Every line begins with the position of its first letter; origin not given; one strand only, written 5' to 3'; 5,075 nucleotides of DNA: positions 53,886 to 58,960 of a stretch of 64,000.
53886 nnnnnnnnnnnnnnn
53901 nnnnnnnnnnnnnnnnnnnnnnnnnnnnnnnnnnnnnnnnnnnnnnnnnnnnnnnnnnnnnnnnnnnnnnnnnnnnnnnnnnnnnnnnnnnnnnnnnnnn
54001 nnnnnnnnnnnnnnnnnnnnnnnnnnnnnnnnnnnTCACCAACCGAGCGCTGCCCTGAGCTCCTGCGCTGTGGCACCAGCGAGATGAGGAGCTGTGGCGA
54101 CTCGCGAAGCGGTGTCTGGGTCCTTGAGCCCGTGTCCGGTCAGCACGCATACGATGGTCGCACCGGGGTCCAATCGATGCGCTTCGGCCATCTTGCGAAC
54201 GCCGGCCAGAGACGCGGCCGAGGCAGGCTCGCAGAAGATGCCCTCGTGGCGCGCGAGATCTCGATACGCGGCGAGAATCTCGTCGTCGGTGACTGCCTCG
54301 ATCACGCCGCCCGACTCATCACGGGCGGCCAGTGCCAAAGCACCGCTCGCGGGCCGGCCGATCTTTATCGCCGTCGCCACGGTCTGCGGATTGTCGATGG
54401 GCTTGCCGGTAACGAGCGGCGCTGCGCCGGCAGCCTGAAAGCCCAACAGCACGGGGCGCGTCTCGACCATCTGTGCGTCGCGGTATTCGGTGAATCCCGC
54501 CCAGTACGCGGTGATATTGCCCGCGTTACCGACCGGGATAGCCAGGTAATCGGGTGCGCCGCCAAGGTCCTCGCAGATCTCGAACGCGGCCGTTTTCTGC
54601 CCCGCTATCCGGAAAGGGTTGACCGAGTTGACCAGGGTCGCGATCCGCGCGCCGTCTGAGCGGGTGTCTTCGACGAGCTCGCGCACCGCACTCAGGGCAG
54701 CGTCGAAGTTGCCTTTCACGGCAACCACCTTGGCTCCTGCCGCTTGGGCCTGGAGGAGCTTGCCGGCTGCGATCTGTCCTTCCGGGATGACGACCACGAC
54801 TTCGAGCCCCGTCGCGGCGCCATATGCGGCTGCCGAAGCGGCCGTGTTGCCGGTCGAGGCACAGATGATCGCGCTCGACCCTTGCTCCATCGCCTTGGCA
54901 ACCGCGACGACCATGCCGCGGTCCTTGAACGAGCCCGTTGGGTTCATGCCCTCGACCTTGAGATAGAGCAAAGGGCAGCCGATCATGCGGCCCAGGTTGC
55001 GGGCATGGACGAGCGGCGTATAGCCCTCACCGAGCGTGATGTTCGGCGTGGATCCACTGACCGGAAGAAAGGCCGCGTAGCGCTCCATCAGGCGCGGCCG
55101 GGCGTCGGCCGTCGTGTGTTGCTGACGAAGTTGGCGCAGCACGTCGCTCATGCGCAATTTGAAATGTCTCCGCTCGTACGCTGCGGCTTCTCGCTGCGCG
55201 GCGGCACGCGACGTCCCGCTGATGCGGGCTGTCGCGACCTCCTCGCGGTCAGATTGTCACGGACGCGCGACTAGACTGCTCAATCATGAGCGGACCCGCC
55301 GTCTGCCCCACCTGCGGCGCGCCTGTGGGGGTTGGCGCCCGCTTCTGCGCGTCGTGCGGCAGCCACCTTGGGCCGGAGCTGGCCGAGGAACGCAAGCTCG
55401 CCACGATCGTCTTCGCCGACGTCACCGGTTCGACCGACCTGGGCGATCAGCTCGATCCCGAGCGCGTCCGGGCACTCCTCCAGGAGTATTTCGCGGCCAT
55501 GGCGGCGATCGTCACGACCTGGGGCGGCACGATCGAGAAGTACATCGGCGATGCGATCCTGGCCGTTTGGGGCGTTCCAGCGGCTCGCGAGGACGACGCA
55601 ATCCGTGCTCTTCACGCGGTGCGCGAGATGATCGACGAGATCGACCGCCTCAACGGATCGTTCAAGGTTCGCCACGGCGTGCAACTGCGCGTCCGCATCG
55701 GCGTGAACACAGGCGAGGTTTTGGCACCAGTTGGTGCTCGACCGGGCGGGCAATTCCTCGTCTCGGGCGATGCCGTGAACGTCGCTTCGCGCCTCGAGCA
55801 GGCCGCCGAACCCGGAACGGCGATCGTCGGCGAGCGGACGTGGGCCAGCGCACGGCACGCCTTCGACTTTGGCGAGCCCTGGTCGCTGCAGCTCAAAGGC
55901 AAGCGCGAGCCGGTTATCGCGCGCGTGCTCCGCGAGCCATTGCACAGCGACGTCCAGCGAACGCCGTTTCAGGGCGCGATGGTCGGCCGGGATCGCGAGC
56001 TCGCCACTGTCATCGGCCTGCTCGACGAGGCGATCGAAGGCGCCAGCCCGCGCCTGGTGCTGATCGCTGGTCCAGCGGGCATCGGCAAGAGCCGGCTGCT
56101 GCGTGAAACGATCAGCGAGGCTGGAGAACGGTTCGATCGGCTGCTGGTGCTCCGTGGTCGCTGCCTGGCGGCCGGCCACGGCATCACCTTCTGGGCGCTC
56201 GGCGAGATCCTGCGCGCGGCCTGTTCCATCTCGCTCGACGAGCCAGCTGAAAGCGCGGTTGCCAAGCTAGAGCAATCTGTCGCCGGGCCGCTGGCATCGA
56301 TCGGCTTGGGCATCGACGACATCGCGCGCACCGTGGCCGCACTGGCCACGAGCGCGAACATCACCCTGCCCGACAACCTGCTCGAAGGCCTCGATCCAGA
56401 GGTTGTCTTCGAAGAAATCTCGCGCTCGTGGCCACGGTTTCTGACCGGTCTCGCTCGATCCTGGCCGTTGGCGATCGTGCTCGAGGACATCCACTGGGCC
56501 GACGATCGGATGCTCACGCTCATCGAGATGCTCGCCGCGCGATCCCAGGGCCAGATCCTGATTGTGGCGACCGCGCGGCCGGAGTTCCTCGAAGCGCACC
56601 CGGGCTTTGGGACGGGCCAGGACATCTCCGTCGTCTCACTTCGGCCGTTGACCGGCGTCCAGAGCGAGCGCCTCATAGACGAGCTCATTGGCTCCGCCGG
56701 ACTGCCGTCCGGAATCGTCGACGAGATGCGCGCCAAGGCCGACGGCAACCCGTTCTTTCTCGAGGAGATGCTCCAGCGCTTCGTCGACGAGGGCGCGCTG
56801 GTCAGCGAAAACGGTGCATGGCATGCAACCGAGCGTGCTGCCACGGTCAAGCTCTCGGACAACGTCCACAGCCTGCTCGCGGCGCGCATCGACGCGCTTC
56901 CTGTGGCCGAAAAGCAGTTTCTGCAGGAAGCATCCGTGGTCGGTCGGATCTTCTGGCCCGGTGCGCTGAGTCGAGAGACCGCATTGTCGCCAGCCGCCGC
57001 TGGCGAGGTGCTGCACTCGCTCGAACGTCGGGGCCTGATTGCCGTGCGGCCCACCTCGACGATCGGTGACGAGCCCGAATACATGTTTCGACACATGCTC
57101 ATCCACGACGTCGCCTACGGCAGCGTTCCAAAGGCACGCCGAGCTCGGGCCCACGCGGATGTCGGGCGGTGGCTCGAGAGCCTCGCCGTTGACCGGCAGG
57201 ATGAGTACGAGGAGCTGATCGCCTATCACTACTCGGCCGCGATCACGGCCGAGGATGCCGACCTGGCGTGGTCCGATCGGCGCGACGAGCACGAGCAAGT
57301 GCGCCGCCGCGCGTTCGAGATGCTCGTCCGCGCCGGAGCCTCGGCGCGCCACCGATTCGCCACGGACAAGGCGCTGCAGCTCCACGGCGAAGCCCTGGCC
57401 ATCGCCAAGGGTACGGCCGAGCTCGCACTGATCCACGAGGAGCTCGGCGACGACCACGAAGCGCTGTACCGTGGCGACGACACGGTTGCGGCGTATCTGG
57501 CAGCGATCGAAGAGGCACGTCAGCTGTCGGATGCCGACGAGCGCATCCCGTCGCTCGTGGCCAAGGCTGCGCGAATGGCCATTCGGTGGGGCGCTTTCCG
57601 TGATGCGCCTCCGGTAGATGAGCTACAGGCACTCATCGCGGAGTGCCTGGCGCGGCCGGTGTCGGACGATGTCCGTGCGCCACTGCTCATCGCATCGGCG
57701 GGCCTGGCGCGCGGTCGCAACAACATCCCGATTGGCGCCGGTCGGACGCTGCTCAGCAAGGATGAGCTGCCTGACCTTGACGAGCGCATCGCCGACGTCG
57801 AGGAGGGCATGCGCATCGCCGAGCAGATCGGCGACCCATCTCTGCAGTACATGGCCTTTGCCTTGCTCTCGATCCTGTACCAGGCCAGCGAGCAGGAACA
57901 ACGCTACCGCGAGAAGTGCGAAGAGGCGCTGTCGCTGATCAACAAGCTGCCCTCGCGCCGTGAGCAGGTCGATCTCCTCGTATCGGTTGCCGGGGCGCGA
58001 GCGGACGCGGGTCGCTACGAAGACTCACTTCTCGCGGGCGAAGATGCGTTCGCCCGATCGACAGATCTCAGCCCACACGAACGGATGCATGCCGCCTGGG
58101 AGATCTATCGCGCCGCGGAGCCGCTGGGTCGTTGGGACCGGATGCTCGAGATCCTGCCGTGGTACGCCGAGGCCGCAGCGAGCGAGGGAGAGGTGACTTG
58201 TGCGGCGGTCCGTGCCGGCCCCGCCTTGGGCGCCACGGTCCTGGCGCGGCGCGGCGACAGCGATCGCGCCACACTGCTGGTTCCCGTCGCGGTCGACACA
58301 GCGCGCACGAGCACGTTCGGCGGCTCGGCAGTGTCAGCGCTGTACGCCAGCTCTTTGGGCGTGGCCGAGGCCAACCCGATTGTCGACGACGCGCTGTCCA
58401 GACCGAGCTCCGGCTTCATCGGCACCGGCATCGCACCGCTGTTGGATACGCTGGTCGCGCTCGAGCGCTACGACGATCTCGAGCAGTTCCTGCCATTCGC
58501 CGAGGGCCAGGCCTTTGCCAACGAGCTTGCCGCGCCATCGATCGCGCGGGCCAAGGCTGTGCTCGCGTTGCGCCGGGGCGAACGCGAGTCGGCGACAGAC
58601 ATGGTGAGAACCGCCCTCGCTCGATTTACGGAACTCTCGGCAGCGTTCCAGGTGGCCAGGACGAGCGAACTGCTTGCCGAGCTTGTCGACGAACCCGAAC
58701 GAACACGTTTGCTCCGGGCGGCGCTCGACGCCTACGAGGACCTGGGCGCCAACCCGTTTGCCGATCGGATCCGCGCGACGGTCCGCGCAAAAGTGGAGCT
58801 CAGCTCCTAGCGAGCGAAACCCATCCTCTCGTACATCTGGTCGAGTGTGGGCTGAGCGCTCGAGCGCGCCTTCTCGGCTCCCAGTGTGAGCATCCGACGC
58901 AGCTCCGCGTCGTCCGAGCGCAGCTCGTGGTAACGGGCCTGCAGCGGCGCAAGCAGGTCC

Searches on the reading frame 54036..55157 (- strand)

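Call 56: search_protein_families(library=pfam, proteins=[window:54036-55157:-], max_evalue=0.001)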
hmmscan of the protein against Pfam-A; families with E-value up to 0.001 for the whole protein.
window:54036-55157:- (373 aa): 1 family
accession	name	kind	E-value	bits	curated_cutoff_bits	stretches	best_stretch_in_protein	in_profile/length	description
PF00291.31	PALP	-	4.8e-78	262.9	35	1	40-341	1-295/295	Pyridoxal-phosphate dependent enzyme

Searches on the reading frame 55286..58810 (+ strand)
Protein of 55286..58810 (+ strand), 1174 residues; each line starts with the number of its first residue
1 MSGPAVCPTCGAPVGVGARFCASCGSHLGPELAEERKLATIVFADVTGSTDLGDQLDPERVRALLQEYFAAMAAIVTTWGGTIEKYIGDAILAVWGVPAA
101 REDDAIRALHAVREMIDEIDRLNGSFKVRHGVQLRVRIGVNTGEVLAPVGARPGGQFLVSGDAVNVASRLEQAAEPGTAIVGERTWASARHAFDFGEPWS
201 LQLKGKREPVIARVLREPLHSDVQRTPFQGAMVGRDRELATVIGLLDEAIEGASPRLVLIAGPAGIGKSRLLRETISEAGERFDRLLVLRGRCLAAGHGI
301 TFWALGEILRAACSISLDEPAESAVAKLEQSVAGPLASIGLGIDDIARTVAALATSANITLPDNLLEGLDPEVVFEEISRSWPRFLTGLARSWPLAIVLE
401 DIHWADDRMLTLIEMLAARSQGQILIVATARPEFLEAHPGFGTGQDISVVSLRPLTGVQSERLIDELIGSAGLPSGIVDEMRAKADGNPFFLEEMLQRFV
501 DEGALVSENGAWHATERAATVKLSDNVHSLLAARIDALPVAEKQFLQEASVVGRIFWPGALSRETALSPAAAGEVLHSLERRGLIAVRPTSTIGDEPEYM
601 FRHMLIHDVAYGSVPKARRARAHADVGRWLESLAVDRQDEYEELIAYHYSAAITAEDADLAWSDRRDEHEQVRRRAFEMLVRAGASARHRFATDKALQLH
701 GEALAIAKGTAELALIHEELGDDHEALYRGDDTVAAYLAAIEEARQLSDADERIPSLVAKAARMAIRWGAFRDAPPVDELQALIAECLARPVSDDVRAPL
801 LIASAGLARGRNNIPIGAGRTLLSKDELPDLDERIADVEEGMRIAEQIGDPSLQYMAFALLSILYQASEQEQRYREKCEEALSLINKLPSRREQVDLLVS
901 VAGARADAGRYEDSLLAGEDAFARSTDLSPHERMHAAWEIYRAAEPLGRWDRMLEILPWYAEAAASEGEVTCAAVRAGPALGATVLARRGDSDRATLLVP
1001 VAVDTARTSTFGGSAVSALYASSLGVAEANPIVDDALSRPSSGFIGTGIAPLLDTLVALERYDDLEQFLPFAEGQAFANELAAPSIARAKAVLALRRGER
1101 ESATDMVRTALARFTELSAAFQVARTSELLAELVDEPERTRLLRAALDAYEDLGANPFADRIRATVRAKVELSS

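Call 56: search_protein_families(library=pfam, proteins=[window:55286-58810:+], max_evalue=0.001)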
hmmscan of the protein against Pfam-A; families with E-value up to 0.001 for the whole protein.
window:55286-58810:+ (1174 aa): 5 families
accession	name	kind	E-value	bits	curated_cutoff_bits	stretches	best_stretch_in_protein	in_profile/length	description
PF00211.25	Guanylate_cyc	-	2.5e-22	79.8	21.9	1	37-208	7-175/183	Adenylate and Guanylate cyclase catalytic domain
PF13191.12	AAA_16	-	3.4e-21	76.9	32.6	1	233-426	3-166/167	AAA ATPase domain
PF13240.11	Zn_Ribbon_1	-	1.1e-05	25.5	25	1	7-28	2-23/23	zinc-ribbon domain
PF13248.11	Zn_ribbon_3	-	0.00022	21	27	1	6-26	4-24/26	zinc-ribbon domain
PF24463.1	DUF7577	-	0.00047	20.1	28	1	5-28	3-26/27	Domain of unknown function (DUF7577)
